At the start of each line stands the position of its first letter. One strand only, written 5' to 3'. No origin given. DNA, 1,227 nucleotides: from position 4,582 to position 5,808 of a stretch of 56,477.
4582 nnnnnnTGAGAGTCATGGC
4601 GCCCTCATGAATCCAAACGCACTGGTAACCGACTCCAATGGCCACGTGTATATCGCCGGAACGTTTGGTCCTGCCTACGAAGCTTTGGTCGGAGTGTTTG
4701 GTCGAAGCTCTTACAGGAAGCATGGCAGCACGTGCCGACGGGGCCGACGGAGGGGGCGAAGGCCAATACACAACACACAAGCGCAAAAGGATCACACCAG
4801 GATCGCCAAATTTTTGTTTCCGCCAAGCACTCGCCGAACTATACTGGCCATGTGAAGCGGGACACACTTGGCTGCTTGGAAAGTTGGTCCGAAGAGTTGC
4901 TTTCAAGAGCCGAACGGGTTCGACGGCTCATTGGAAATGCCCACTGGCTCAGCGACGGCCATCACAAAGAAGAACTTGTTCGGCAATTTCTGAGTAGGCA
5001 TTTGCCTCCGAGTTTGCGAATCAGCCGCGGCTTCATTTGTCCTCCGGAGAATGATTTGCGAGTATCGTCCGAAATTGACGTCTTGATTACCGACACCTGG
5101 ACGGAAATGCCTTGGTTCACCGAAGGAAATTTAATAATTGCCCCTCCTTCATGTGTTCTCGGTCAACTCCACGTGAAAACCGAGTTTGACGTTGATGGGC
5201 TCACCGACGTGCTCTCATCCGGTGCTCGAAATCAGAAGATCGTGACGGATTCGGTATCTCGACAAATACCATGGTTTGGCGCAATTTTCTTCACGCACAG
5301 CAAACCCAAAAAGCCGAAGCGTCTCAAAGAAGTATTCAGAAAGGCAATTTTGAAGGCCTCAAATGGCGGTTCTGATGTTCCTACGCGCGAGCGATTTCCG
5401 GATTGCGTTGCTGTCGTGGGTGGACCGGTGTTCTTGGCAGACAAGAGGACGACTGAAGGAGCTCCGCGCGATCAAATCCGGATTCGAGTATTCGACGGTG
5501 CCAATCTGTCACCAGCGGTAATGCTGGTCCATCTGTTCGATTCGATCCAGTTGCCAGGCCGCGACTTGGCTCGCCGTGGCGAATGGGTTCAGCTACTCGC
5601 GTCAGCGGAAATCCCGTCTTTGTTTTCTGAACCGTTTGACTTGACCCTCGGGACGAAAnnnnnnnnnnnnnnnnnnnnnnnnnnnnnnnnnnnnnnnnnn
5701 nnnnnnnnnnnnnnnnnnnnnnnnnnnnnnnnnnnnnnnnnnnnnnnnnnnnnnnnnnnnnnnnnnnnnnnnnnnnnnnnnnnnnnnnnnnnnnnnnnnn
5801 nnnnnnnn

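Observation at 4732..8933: Two-gene cassette: DUF6602-like nuclease-fold protein translationally coupled to a SIR2-like/STAND NTPase/TPR giant (Avs5-like), with non-canonical residues at expected catalytic positions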

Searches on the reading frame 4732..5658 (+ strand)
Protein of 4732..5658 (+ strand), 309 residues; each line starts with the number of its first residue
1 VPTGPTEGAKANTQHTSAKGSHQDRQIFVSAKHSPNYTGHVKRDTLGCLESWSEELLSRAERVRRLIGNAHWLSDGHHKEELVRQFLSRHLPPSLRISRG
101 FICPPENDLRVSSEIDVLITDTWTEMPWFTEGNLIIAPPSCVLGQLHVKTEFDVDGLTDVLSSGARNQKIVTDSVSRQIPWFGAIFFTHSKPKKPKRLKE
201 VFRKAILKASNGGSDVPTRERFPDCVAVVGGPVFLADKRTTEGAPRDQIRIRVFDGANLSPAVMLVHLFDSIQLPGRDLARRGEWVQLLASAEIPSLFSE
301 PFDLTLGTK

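Call 3: search_protein_families(library=pfam, proteins=[window:4732-5658:+], max_evalue=1)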
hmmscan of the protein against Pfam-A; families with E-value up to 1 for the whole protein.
window:4732-5658:+ (309 aa): 1 family
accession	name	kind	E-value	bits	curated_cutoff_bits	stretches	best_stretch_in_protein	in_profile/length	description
PF20247.3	DUF6602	-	5.7e-14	52.3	27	1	71-159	9-93/104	Domain of unknown function (DUF6602)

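Call 4: search_protein_families(library=padloc, proteins=[window:4732-5658:+], max_evalue=1)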
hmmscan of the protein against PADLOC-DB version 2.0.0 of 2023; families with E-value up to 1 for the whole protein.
window:4732-5658:+ (309 aa): 4 families
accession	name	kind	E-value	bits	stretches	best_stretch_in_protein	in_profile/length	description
PDLC01495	PD_DExK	-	1.5e-16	58.2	1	53-165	11-118/123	"CAS-I,CAS-II,CAS-III,CAS-IV,CAS-V,CAS-VI; associated"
PDLC00745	Effector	-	1.6e-05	22.7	1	49-154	11-112/244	Endonuclease (NucC)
PDLC01051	NucC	-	0.00085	17.1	1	70-150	34-112/243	NucC nuclease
PDLC00069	GajA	-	0.055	9.8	1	21-56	365-399/687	AAA ATPase domain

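Call 5: search_protein_families(library=ncbifam, proteins=[window:4732-5658:+], max_evalue=1)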
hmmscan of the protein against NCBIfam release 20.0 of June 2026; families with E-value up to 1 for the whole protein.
window:4732-5658:+ (309 aa): 0 families

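Call 7: search_solved_structures(query=window:4732-5658:+, max_evalue=1, show_alignments=2)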
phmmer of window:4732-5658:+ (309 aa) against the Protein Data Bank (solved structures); distinct sequences matched with E-value up to 1: 2.
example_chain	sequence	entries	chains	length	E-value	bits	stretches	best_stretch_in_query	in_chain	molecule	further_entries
6uxf_A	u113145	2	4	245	0.23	13.9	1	71-152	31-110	Vibrio meotecus sp. RC341 NucC | Vibrio metoecus sp. RC341 NucC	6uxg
7x4n_E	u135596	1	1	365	0.95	11.9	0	142-194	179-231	Kinesin-like protein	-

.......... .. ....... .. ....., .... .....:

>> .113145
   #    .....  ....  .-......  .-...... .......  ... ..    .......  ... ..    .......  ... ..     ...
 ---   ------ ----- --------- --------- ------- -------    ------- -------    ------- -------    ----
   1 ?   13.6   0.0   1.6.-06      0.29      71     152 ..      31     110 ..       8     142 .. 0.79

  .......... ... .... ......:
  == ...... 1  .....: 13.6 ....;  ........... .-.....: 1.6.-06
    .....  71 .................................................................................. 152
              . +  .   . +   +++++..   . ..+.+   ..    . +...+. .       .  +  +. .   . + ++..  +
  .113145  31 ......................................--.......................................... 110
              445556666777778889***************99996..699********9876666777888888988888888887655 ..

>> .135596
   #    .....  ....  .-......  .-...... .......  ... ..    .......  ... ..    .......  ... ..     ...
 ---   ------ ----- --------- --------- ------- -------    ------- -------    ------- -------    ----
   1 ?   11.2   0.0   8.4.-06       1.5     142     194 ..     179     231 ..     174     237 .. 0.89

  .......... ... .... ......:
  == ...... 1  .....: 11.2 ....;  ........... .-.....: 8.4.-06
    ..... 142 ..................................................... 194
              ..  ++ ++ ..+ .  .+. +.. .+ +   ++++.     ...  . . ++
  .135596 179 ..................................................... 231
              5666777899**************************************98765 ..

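Call 10: find_homologous_proteins(query=window:4732-5658:+)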
Query window:4732-5658:+ (309 aa): 72 proteins with E <= 0.001 among 2467 candidates.
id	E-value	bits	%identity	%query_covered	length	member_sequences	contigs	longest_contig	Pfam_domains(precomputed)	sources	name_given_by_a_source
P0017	2.9e-208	708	100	100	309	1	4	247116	PF20247.4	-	-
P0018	2.4e-112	393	66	85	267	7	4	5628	PF20247.4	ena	-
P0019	6.1e-112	392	67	85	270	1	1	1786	PF20247.4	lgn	-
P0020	2.9e-103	363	62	87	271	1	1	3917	PF20247.4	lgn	-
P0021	2.3e-77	278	52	79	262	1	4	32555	PF20247.4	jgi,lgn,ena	jgi:hypothetical protein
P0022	6.9e-77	277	52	82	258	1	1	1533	PF20247.4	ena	-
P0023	1.8e-76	275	53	82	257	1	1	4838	PF20247.4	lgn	-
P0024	8.9e-74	267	51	82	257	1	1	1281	PF20247.4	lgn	-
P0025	1.9e-73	265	49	82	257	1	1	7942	PF20247.4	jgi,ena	-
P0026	3.5e-73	265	51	80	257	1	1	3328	PF20247.4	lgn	-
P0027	2.2e-72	262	47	85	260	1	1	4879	PF20247.4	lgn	-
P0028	6.4e-72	261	48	85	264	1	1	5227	PF20247.4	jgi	jgi:hypothetical protein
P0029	1.0e-71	260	49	81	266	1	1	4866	PF20247.4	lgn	-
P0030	1.7e-71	259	46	85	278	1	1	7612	PF20247.4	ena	-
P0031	3.6e-71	258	46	85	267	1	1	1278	PF20247.4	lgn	-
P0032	5.2e-71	258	47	85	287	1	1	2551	PF20247.4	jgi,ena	-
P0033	5.4e-71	257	48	85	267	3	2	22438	PF20247.4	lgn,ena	-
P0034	1.6e-70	256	49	81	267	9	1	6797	PF20247.4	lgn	-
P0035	2.4e-70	255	48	82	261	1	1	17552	PF20247.4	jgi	jgi:hypothetical protein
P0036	5.5e-70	254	50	82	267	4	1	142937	PF20247.4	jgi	jgi:hypothetical protein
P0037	1.5e-69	253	49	81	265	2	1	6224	PF20247.4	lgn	-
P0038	1.9e-69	252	48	82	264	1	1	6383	PF20247.4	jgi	jgi:hypothetical protein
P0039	2.9e-69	252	48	85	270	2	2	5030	PF20247.4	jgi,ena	-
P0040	3.8e-69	251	47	85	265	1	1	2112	PF20247.4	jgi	jgi:hypothetical protein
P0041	5.4e-69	251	47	82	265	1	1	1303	PF20247.4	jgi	jgi:hypothetical protein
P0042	1.1e-68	250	46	85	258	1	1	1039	PF20247.4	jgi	jgi:hypothetical protein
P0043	3.6e-68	248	47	81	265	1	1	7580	PF20247.4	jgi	jgi:hypothetical protein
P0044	5.0e-68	248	45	85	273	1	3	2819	PF20247.4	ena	-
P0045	7.2e-68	247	49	81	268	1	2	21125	PF20247.4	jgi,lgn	jgi:hypothetical protein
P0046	2.8e-66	242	48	83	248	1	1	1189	PF20247.4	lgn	-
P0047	3.0e-66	242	45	82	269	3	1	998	PF20247.4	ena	-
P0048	3.4e-66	242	47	85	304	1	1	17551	PF20247.4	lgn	-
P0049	3.8e-65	238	46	81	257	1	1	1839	PF20247.4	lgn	-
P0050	9.6e-65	237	46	81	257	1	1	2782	PF20247.4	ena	-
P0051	7.5e-64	234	46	82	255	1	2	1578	PF20247.4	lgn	-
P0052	2.1e-58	216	49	71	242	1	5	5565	PF20247.4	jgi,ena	jgi:hypothetical protein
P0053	8.4e-54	201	42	85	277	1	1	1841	PF20247.4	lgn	-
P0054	3.4e-53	199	49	68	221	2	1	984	PF20247.4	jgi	-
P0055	5.4e-53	198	58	52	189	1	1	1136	PF20247.4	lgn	-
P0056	9.7e-48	181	39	85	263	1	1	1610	PF20247.4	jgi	jgi:hypothetical protein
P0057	3.5e-46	176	37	85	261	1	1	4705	PF20247.4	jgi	jgi:hypothetical protein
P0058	2.3e-45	173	37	85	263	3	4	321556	PF20247.4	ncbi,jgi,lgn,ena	ncbi:MAG: DUF6602 domain-containing protein [Verrucomicrobiota bacterium]|jgi:hypothetical protein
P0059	6.8e-45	172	42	65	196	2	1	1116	PF20247.4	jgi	jgi:hypothetical protein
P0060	3.5e-44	169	40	73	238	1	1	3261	PF20247.4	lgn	-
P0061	2.3e-39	154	36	82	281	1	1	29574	PF20247.4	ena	-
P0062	4.6e-39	153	39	74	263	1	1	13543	PF20247.4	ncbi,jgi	jgi:hypothetical protein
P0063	1.3e-38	151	38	74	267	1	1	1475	PF20247.4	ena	-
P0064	1.4e-38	151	39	73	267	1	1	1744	PF20247.4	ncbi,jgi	jgi:hypothetical protein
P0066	1.0e-37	148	39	78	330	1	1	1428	PF20247.4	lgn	-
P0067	8.9e-37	145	37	78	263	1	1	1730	PF20247.4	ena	-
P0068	5.5e-36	142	38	72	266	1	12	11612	PF20247.4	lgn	-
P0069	2.4e-35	140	36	81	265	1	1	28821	PF20247.4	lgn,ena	-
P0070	2.8e-35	140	39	75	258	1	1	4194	PF20247.4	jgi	-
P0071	4.2e-35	140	41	59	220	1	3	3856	PF20247.4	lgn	-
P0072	1.6e-34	138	37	75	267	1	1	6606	PF20247.4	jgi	jgi:hypothetical protein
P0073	4.5e-34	136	35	79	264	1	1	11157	PF20247.4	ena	-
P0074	6.0e-34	136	44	54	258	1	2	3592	PF20247.4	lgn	-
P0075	8.0e-34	135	37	72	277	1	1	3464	PF20247.4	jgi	-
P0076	8.8e-33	132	36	74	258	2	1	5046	PF20247.4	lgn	-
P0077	2.4e-32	131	34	74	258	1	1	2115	PF20247.4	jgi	jgi:hypothetical protein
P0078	1.3e-30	125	36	75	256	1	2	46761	PF20247.4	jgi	jgi:hypothetical protein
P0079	1.0e-29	122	35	73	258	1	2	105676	PF20247.4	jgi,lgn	jgi:hypothetical protein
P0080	4.1e-29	120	34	85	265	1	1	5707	PF20247.4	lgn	-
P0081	4.4e-29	120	33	75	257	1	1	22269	PF20247.4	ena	-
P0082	8.3e-29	119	32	75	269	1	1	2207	PF20247.4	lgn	-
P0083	1.0e-28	119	35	76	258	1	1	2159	PF20247.4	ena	-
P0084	5.5e-28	116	32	77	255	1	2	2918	PF20247.4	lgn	-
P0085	2.8e-25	107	37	67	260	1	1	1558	PF20247.4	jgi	jgi:hypothetical protein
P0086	2.0e-24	105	42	45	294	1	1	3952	PF20247.4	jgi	jgi:hypothetical protein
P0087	6.0e-23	100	34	68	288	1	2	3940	PF20247.4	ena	-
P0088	8.5e-23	99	32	72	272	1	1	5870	PF20247.4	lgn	-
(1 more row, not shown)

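Call 15: find_encoding_contigs(protein=P0058, flank=8000, max_places=3)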
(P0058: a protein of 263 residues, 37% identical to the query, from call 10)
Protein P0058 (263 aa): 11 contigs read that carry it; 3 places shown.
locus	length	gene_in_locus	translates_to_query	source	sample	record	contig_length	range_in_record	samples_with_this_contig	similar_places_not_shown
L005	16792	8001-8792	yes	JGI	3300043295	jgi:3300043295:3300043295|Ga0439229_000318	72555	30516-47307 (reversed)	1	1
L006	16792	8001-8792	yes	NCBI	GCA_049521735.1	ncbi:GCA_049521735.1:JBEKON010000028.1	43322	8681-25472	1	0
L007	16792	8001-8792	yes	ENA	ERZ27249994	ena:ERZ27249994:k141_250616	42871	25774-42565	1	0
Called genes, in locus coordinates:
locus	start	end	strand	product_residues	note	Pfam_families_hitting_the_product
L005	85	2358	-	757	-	PF00920:ILVD_EDD_N, PF24877:ILV_EDD_C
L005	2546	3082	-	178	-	PF00571:CBS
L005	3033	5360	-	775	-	PF12710:HAD (faint), PF20154:LNT_N, PF00795:CN_hydrolase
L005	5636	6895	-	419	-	PF00365:PFK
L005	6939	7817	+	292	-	PF05681:Fumerase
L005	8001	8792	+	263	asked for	PF20247:DUF6602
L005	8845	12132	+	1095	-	PF25199:nSTAND_NTPase5, PF13191:AAA_16 (faint), PF20720:nSTAND3 (faint)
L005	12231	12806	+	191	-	PF05683:Fumerase_C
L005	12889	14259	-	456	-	PF02310:B12-binding, PF04055:Radical_SAM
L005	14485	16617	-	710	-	PF01138:RNase_PH, PF03725:RNase_PH_C, PF03726:PNPase, PF01138:RNase_PH, PF00013:KH_1, PF00575:S1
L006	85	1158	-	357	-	PF24877:ILV_EDD_C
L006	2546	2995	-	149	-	PF00571:CBS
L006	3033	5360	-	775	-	PF12710:HAD (faint), PF20154:LNT_N, PF00795:CN_hydrolase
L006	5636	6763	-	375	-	PF00365:PFK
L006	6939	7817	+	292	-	PF05681:Fumerase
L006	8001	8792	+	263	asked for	PF20247:DUF6602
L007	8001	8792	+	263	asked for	PF20247:DUF6602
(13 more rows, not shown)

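Call 16: find_encoding_contigs(protein=P0079, flank=8000, max_places=2)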
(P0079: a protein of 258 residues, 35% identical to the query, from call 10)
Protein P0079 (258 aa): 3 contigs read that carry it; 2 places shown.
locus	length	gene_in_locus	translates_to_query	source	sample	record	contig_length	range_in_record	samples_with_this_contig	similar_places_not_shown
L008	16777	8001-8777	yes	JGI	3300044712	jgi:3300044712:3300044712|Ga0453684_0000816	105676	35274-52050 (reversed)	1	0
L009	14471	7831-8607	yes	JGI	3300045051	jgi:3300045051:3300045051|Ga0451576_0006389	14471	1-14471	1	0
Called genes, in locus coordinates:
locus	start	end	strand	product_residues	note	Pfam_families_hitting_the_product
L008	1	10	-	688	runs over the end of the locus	PF00270:DEAD (weak), PF04851:ResIII, PF17757:UvrB_inter, PF27431:UvrB_3rd, PF00271:Helicase_C, PF12344:UvrB, PF02151:UVR (weak)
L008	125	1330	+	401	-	PF00155:Aminotran_1_2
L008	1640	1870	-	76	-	PF13443:HTH_26, PF01381:HTH_3 (weak)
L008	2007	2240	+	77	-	-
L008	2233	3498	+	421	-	PF12167:Arm-DNA-bind_2, PF00589:Phage_integrase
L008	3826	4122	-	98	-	PF13744:HTH_37 (weak), PF12844:HTH_19 (weak), PF13560:HTH_31, PF01381:HTH_3, PF13443:HTH_26 (weak)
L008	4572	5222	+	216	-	-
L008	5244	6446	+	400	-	-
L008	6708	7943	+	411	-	PF00589:Phage_integrase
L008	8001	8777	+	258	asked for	PF20247:DUF6602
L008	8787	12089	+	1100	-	PF13401:AAA_22 (faint), PF13191:AAA_16 (weak), PF25199:nSTAND_NTPase5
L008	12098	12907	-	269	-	-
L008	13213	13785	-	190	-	-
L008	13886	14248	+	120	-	-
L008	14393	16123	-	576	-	-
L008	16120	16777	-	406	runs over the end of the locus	PF14130:Cap4_nuclease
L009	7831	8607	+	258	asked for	PF20247:DUF6602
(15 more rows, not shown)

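Call 17: find_encoding_contigs(protein=P0036, flank=8000, max_places=2)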
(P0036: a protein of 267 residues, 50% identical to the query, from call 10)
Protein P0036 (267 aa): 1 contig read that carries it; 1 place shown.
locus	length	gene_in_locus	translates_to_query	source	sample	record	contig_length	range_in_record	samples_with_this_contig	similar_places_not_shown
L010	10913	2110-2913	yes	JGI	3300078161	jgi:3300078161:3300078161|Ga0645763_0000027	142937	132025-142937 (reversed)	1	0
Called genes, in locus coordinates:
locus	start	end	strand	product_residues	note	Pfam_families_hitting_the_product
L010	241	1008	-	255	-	PF00756:Esterase (faint), PF01738:DLH (faint), PF20434:BD-FAE (faint), PF12146:Hydrolase_4 (faint), PF00326:Peptidase_S9 (faint), PF02230:Abhydrolase_2 (weak)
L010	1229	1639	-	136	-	PF02261:Asp_decarbox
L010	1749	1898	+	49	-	-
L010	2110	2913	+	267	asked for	PF20247:DUF6602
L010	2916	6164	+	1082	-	PF25199:nSTAND_NTPase5 (weak), PF20720:nSTAND3 (faint)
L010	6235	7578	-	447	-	PF04471:Mrr_cat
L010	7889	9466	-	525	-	PF04389:Peptidase_M28 (weak), PF01546:Peptidase_M20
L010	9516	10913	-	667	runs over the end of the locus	PF00580:UvrD-helicase, PF13086:AAA_11 (weak), PF13245:AAA_19, PF13604:AAA_30 (faint), PF01443:Viral_helicase1 (faint), PF13361:UvrD_C, PF13538:UvrD_C_2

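Call 59: find_related_loci(query=A5, collection=genome_contigs, flank=6000)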
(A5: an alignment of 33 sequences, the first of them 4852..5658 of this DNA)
Query A5 (269 aa) in genome_contigs; peptide patterns used: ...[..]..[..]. (x = any residue, [..] = any of these).
70 stretches matched a pattern; 13 encode a relative of the query (tblastn E <= 1e-3); 13 distinct loci.
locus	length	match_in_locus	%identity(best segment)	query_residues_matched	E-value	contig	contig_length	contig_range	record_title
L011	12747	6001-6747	50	1-249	4e-77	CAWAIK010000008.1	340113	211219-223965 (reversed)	MAG: uncultured Verrucomicrobiae bacterium isolate MFD03346.bin.2.54 genome assembly, contig: contig_12790, whole genome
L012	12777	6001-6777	37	1-262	3e-51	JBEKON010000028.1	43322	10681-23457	MAG: Verrucomicrobiota bacterium isolate SPRUCE 441 SPRUCE_441_28, whole genome shotgun sequence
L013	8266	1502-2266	36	6-268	2e-47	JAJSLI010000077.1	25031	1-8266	MAG: Candidatus Methylacidiphilales bacterium isolate SRB-291 k141_553634, whole genome shotgun sequence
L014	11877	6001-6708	36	1-233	5e-43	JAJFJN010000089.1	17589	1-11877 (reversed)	MAG: Gammaproteobacteria bacterium isolate OFTM226 OFTM226_88, whole genome shotgun sequence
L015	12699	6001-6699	35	1-233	1e-40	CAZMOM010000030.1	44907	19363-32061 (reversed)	MAG TPA_asm: uncultured Gammaproteobacteria bacterium isolate binchicken_co85_55 genome assembly, contig: NODE_496_lengt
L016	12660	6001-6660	35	9-233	4e-35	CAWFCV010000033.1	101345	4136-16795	MAG: uncultured beta proteobacterium isolate MFD04651.bin.2.15 genome assembly, contig: contig_6881, whole genome shotgu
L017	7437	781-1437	34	9-232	1e-33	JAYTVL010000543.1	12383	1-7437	MAG: Pirellula sp. isolate GFS_5688 GFS_5688_542, whole genome shotgun sequence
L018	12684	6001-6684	34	9-232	8e-33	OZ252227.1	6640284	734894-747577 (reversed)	MAG: Vicinamibacterales bacterium isolate cd9bc89c-c98a-4b3d-bcbe-5a790f0e95a9 genome assembly, chromosome: 1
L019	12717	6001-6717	33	1-245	4e-33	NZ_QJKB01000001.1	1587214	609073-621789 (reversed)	Undibacterium pigrum strain DSM 19792 Ga0244539_101, whole genome shotgun sequence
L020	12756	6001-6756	32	1-261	2e-32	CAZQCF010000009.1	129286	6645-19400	MAG TPA_asm: uncultured Planctomycetaceae bacterium isolate SRP329715_co1_368 genome assembly, contig: NODE_129_length_1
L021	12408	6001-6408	41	11-159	2e-27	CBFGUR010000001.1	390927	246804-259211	MAG TPA_asm: uncultured Polyangiaceae bacterium isolate SRR17295757_metabat2_102 genome assembly, contig: ERZ23398518.6,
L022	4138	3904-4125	55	9-82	2e-19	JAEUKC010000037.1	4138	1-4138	MAG: Myxococcales bacterium isolate new MAG-85 k141_1537928, whole genome shotgun sequence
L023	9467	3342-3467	64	1-42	6e-13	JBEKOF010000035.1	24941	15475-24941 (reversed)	MAG: Verrucomicrobiota bacterium isolate SPRUCE 434 SPRUCE_434_35, whole genome shotgun sequence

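Call 63: predict_structure(alignment_id=A5)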
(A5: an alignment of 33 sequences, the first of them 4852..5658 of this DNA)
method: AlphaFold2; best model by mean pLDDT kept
length: 269 residues; sequences in the alignment: 33
mean_pLDDT: 91.8   pTM: 0.90
mean pLDDT of the five models: 91.8, 91.3, 91.3, 90.7, 90.2
residues with pLDDT >= 90: 206; 70-90: 56; 50-70: 5; < 50: 2
segments of 3 or more residues with pLDDT < 50: none
pLDDT, mean of each block of 10 residues (from residue 1): 94 95 86 87 98 96 95 97 92 95 97 96 95 88 94 88 95 87 97 94 83 96 96 81 84 96 74
secondary structure, 60 per line:
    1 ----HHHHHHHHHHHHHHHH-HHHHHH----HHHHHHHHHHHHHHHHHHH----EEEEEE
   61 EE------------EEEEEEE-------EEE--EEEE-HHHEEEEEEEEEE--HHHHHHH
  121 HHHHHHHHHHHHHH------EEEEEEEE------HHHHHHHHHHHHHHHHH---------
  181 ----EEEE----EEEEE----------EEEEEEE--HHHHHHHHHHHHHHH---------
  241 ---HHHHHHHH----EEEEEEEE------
elements in order: H5-20 H22-27 H32-50 E55-62 E75-81 E89-91 E94-97 E102-111 H114-134 E141-148 H155-171 E185-188 E193-197 E208-214 H217-231 H244-251 E256-263

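Call 67: fold_search(model_id=the predicted structure, library=pdb)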
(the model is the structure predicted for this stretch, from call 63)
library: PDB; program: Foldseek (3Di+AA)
matches with E <= 10: 469; with E <= 0.001: 14
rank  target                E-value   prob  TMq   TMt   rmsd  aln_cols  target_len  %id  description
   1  6q1h_A                3.4e-12  1.00  0.64  0.71   9.3       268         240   17  Structure of P. aeruginosa ATCC27853 NucC, cAAA-bound form (released 2019-12-25)
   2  6q1h_G                5.2e-12  1.00  0.64  0.71   9.3       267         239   17  Structure of P. aeruginosa ATCC27853 NucC, cAAA-bound form (released 2019-12-25)
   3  6p7p_C                8.0e-12  1.00  0.63  0.70   9.1       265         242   17  Structure of E. coli MS115-1 NucC, cAAA-bound form (released 2019-12-25)
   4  7zgw_C                1.6e-11  1.00  0.59  0.71   5.1       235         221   17  Serratia NucC apo form (released 2022-10-26)
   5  6p7p_A                2.5e-11  1.00  0.62  0.69   9.2       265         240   18  Structure of E. coli MS115-1 NucC, cAAA-bound form (released 2019-12-25)
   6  6p7p_B                6.2e-11  1.00  0.61  0.68  10.2       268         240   17  Structure of E. coli MS115-1 NucC, cAAA-bound form (released 2019-12-25)
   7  7zgw_B                1.4e-10  1.00  0.61  0.68   5.0       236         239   15  Serratia NucC apo form (released 2022-10-26)
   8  6uxf                  1.4e-10  1.00  0.60  0.66   9.3       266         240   14  Structure of V. metoecus NucC, hexamer form (released 2019-12-25)
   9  7zgw_F                1.8e-10  1.00  0.57  0.67   5.6       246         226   17  Serratia NucC apo form (released 2022-10-26)
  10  7zgw_D                2.3e-10  1.00  0.60  0.70   5.2       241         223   17  Serratia NucC apo form (released 2022-10-26)
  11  7zgw_A                2.3e-10  1.00  0.60  0.68  10.1       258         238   16  Serratia NucC apo form (released 2022-10-26)
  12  6uxg_A                5.8e-10  1.00  0.57  0.65   9.0       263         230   15  Structure of V. metoecus NucC, trimer form (released 2019-12-25)
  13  7zgv_A                1.0e-09  1.00  0.61  0.66   8.0       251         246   16  Serratia NucC bound to cA3 (released 2022-10-26)
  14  6p7o                  2.5e-09  1.00  0.55  0.65   9.6       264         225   17  Structure of E. coli MS115-1 NucC, Apo form (released 2019-12-25)
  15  2fty_D                1.8e-02  0.10  0.09  0.06  16.2       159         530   11  Crystal structure of dihydropyrimidinase from Saccharomyces kluyveri (released 2006-03-14)
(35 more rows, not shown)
